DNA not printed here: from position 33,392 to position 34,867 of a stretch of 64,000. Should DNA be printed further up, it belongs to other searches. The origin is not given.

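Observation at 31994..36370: Soluble KAP-family P-loop NTPase co-translated with a 7TM-domain Ser/Thr kinase, divergent from a second Ser/Thr kinase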

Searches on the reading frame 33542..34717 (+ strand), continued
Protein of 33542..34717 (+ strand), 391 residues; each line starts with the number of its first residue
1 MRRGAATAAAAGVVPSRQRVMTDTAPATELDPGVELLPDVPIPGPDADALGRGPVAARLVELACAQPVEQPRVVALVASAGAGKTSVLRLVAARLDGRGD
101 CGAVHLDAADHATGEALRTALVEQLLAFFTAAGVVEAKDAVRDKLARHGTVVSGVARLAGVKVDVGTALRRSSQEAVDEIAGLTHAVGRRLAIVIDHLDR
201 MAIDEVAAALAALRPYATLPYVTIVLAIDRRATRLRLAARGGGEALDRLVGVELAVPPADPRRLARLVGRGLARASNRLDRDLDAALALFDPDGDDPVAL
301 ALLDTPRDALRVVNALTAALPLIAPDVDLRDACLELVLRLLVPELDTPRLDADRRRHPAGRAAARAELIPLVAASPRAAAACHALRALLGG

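Call 31: find_encoding_contigs(protein=P0004, flank=4000, max_places=1)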
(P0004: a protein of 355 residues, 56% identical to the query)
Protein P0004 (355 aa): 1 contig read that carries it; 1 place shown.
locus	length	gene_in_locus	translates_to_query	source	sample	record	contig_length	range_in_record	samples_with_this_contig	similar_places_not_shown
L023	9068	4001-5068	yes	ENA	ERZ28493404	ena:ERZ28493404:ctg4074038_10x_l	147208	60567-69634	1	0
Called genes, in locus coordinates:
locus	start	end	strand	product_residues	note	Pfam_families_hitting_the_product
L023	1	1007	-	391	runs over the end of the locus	PF01609:DDE_Tnp_1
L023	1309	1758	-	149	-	-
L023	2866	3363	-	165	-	-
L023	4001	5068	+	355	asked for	PF07693:KAP_NTPase, PF13191:AAA_16, PF13401:AAA_22 (weak)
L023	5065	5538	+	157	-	PF07799:DUF1643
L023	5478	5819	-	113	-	PF00903:Glyoxalase (weak)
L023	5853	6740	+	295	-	PF00165:HTH_AraC, PF12833:HTH_18, PF00165:HTH_AraC (weak), PF06445:GyrI-like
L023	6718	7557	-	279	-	-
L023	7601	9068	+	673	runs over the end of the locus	PF00005:ABC_tran, PF02463:SMC_N (faint), PF13191:AAA_16 (faint), PF13401:AAA_22 (faint), PF13304:AAA_21 (weak), PF08352:oligo_HPY (weak), PF00005:ABC_tran, PF08352:oligo_HPY, +1 more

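Call 32: find_encoding_contigs(protein=P0016, flank=4000, max_places=1)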
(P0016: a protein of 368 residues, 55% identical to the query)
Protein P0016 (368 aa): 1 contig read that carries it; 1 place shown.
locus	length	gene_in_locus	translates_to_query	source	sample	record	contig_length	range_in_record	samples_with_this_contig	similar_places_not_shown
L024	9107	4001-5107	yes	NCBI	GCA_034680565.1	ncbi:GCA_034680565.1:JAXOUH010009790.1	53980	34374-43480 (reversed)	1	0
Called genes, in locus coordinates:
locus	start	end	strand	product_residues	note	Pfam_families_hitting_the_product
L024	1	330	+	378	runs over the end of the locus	PF07994:NAD_binding_5, PF01658:Inos-1-P_synth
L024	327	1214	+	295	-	PF01040:UbiA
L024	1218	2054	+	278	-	PF01261:AP_endonuc_2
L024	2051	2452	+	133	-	PF00196:GerE (weak)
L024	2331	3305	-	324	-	-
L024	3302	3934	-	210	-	PF00440:TetR_N, PF13977:TetR_C_6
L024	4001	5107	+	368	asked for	PF13191:AAA_16, PF07693:KAP_NTPase, PF13401:AAA_22 (faint)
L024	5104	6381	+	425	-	PF13180:PDZ_2 (faint), PF17820:PDZ_6 (faint)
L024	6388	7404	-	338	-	PF00756:Esterase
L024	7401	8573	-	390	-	PF00890:FAD_binding_2 (weak), PF01593:Amino_oxidase, PF07992:Pyr_redox_2 (weak), PF12831:FAD_oxidored (weak), PF13450:NAD_binding_8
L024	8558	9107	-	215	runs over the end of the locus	PF00106:adh_short, PF01370:Epimerase (weak), PF13561:adh_short_C2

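Call 34: search_solved_structures(query=A1, max_evalue=1, show_alignments=2)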
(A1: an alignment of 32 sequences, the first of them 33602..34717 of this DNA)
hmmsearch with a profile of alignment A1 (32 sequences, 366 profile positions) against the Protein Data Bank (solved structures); distinct sequences matched with E-value up to 1: 222 (the best 60 are shown).
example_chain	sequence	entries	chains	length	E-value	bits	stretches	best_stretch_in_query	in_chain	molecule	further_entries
5zlu_EE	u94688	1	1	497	4.9e-05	25.7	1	48-98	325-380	Macrolide efflux protein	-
8zq4_B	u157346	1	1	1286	5e-05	25.7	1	43-71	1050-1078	ABC transporter B family member 1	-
8zpx_B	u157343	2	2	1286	5e-05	25.7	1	43-71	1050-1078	ABC transporter B family member 1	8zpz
9juj_A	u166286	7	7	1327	5.4e-05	25.6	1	43-71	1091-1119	ABC transporter B family member 1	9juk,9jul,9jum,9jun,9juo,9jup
6fn1_A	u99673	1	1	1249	8.9e-05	24.9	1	42-84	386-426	Human-mouse chimeric ABCB1 (ABCBHM)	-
8sa0_A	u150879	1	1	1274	8.9e-05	24.9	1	42-100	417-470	ATP-dependent translocase ABCB1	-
6c0v_A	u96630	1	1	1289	9e-05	24.9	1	42-100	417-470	Multidrug resistance protein 1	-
6qex_A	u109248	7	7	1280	9e-05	24.8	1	42-100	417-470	Multidrug resistance protein 1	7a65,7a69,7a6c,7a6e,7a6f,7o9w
8gmg_A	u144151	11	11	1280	9e-05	24.8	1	42-100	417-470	ATP-dependent translocase ABCB1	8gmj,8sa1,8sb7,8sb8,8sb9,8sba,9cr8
6i27_A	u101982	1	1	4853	9.1e-05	24.8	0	31-79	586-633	Midasin,Midasin,Midasin,Midasin,Midasin,Midasin,Midasin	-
6i26_A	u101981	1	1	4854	9.2e-05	24.8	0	31-79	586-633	Midasin,Midasin,Midasin,Midasin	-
6hyp_A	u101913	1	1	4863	9.2e-05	24.8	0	31-79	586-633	Midasin,Midasin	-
6fn4_A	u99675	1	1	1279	9.3e-05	24.8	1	42-84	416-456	Apo form of Human-mouse chimeric ABCB1 (ABCB1HM) in complex with Antigen binding fragment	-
5jcs_s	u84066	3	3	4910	9.6e-05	24.8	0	31-79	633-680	Midasin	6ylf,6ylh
6s7p_A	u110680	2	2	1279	0.00014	24.2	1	42-84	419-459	Phosphatidylcholine translocator ABCB4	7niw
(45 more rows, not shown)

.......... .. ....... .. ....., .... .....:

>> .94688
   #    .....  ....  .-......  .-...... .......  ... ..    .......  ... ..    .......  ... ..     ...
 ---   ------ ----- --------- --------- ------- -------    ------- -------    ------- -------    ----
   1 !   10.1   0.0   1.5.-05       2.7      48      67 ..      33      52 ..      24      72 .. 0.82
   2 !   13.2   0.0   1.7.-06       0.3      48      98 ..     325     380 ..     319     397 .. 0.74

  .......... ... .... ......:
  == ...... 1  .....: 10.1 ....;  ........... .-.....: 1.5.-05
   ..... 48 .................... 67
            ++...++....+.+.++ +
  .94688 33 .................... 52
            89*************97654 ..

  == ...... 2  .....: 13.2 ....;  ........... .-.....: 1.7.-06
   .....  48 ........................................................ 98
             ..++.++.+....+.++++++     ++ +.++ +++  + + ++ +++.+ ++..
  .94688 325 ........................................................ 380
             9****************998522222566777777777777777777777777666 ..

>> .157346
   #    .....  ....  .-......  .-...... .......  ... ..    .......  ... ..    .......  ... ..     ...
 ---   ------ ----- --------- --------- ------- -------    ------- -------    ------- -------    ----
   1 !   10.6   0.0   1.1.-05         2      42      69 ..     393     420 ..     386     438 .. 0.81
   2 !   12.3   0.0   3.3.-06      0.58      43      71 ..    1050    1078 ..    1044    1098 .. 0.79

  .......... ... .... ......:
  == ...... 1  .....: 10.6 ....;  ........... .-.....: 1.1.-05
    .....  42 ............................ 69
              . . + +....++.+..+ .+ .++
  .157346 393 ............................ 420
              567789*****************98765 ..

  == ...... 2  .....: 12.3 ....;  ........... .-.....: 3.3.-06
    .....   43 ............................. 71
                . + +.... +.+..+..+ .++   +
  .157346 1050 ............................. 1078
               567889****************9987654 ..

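Call 39: search_protein_families(library=pfam, alignment_id=A1, max_evalue=0.001)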
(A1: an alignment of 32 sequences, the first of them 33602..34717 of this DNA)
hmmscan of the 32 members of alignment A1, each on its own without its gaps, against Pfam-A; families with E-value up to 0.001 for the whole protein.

A. member 1, window:33602-34717:+ (371 aa): 5 families
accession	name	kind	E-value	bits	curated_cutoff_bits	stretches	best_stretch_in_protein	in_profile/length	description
PF07693.20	KAP_NTPase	-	2.4e-10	40.6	20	1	32-251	1-240/293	KAP family P-loop domain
PF13191.12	AAA_16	-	2.5e-08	35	32.6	1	31-193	4-155/167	AAA ATPase domain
PF25199.1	nSTAND_NTPase5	-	3.6e-06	27.3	34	0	36-86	25-76/145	Novel STAND NTPase 5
PF13401.12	AAA_22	-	6.1e-06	27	27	1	50-193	4-104/130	AAA domain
PF06414.18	Zeta_toxin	-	0.00012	22.1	22.3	1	46-88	12-51/199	Zeta toxin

B. families by the number of members that match (of 32 scanned): 17 families
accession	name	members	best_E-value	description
PF07693.20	KAP_NTPase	32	1.2e-21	KAP family P-loop domain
PF13191.12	AAA_16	32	4.1e-11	AAA ATPase domain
PF13401.12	AAA_22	32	1.3e-09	AAA domain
PF25199.1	nSTAND_NTPase5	29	2.6e-09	Novel STAND NTPase 5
PF20703.3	nSTAND1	12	1.9e-08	Novel STAND NTPase 1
PF06414.18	Zeta_toxin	11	7.4e-05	Zeta toxin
PF13245.12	AAA_19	9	4.4e-06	AAA domain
PF00005.33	ABC_tran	4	5.7e-05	ABC transporter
PF00004.35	AAA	3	1.5e-05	ATPase family associated with various cellular activities (AAA)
PF13604.12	AAA_30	2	8.4e-05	AAA domain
PF05729.18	NACHT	2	0.00023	NACHT domain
PF03308.22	MeaB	2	0.00051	Methylmalonyl Co-A mutase-associated GTPase MeaB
PF13479.12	AAA_24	2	0.00081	AAA domain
PF03193.22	RsgA_GTPase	1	0.00015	RsgA GTPase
PF01935.23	DUF87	1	0.00035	Helicase HerA, central domain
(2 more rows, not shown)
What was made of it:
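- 33602..34717 (+): 371-aa soluble minimal KAP-type P-loop NTPase. Walker A is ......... (33773-33799). Walker B is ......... (34115-34141). A helical hairpin lies between them; its conserved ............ segment (34004-34039) overlaps the hairpin tip. The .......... motif is at 34454-34483. Pfam KAP_NTPase 40.6 bits, 32/32 family members, best E 1.2e-21 (call 39).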

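Call 48: predict_structure(alignment_id=A1)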
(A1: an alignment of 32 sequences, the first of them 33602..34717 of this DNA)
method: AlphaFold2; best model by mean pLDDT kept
length: 371 residues; sequences in the alignment: 32
mean_pLDDT: 88.5   pTM: 0.84
mean pLDDT of the five models: 88.5, 87.9, 85.8, 85.5, 85.5
residues with pLDDT >= 90: 282; 70-90: 43; 50-70: 31; < 50: 15
segments of 3 or more residues with pLDDT < 50: 131-143
pLDDT, mean of each block of 10 residues (from residue 1): 59 79 78 96 97 97 95 95 97 94 94 77 62 44 51 83 95 97 95 95 98 95 93 97 96 94 97 95 96 96 94 96 85 86 93 94 94 57
secondary structure, 60 per line:
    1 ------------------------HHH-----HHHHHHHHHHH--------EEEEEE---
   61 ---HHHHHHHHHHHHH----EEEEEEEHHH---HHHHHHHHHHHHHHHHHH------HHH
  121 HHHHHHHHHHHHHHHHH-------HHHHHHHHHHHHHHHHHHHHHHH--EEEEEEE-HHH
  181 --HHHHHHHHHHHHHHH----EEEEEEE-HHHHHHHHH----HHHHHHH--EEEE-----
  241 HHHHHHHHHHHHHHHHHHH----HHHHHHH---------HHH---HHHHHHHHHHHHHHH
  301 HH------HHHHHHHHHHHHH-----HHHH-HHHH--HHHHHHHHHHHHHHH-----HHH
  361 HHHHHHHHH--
elements in order: H33-43 E52-57 H64-76 E81-87 H94-111 H118-137 H145-167 E170-176 H183-197 E202-208 H210-218 H223-229 E232-235 H241-259 H264-270 H286-302 H309-321 H327-330 H332-335 H338-352 H358-369
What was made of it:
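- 33602..34717 (+): AF2 pLDDT 88.5 (call 48).
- On KAP family P-loop NTPase (PF07693): AF2 places a soluble helical hairpin there (call 48).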

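Call 55: search_protein_families(library=padloc, proteins=[window:33602-34717:+], max_evalue=0.01)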
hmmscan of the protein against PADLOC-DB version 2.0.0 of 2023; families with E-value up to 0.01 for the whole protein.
window:33602-34717:+ (371 aa): 3 families
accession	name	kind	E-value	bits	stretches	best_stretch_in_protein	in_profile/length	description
PDLC02361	PifA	-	6.7e-16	56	1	18-325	7-342/720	PifA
PDLC02210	QatA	-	7.3e-05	19.4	0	159-215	193-249/593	-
PDLC02209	QatA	-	0.00068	16.3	0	28-112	11-94/646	-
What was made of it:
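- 33602..34717 (+): PADLOC PifA 56 bits (call 55).
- On Anti-phage KAP systems (PifA, QatA, RdrA): PifA matches the N-terminal half only (call 55).
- Closest known: PifA. Same: The PADLOC PifA profile aligns to residues 18-325 at 56 bits (call 55).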
